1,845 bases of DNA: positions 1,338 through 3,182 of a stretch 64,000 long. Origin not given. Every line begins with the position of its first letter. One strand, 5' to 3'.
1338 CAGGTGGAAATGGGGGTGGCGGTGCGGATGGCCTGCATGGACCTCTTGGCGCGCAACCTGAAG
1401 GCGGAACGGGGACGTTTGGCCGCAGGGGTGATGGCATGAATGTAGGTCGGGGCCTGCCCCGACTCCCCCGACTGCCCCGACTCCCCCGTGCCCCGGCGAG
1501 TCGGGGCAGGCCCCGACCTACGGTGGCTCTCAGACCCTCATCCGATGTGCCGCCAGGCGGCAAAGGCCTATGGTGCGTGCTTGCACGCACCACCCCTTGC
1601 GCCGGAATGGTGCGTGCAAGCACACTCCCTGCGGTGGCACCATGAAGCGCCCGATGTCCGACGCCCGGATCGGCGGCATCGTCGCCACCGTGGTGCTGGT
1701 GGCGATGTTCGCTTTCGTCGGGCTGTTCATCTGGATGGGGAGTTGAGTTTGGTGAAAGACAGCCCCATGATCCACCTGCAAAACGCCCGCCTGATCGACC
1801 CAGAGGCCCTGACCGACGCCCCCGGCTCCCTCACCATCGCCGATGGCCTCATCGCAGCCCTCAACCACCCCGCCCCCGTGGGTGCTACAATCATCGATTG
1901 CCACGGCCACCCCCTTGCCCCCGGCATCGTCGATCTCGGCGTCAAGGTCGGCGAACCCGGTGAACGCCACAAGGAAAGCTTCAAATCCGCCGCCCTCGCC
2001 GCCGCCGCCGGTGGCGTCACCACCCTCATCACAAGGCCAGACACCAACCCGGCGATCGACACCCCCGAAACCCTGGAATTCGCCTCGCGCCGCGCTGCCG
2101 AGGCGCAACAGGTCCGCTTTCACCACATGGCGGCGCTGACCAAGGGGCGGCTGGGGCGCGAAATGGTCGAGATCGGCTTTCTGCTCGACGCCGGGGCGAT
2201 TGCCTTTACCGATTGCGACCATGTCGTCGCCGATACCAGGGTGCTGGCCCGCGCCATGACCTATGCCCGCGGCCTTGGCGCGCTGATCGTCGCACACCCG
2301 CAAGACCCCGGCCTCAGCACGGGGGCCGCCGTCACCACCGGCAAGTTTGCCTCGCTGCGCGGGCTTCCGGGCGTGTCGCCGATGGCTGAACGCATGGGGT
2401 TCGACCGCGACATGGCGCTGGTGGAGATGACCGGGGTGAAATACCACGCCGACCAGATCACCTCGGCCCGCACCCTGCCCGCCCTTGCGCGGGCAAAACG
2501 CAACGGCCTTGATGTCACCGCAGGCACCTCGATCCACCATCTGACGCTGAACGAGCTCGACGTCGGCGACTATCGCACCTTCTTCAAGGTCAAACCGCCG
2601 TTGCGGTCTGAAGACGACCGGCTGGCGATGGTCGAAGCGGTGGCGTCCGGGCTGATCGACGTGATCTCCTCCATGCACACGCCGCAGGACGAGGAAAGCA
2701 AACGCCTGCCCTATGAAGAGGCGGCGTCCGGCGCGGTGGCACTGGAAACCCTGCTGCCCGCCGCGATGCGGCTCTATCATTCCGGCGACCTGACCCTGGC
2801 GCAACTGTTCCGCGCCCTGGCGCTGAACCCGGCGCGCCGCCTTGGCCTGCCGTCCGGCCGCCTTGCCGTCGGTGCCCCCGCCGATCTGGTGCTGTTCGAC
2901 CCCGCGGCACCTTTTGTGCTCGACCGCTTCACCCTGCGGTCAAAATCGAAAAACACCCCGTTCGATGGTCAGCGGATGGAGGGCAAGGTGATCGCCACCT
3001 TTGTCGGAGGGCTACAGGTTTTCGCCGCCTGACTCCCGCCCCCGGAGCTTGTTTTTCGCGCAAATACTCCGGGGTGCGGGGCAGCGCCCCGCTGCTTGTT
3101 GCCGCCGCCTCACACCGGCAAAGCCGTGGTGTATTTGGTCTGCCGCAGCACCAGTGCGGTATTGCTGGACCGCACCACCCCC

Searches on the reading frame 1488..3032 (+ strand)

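Call 50: search_protein_families(library=pfam, proteins=[window:1488-3032:+], max_evalue=0.00001)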
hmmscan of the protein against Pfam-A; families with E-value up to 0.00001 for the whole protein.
window:1488-3032:+ (514 aa): 2 families
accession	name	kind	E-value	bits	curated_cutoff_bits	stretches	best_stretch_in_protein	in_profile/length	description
PF01979.26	Amidohydro_1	-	4.4e-14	52.9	25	1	145-509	4-343/345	Amidohydrolase family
PF07969.17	Amidohydro_3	-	2.9e-09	37.3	29.7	1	432-509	404-469/472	Amidohydrolase family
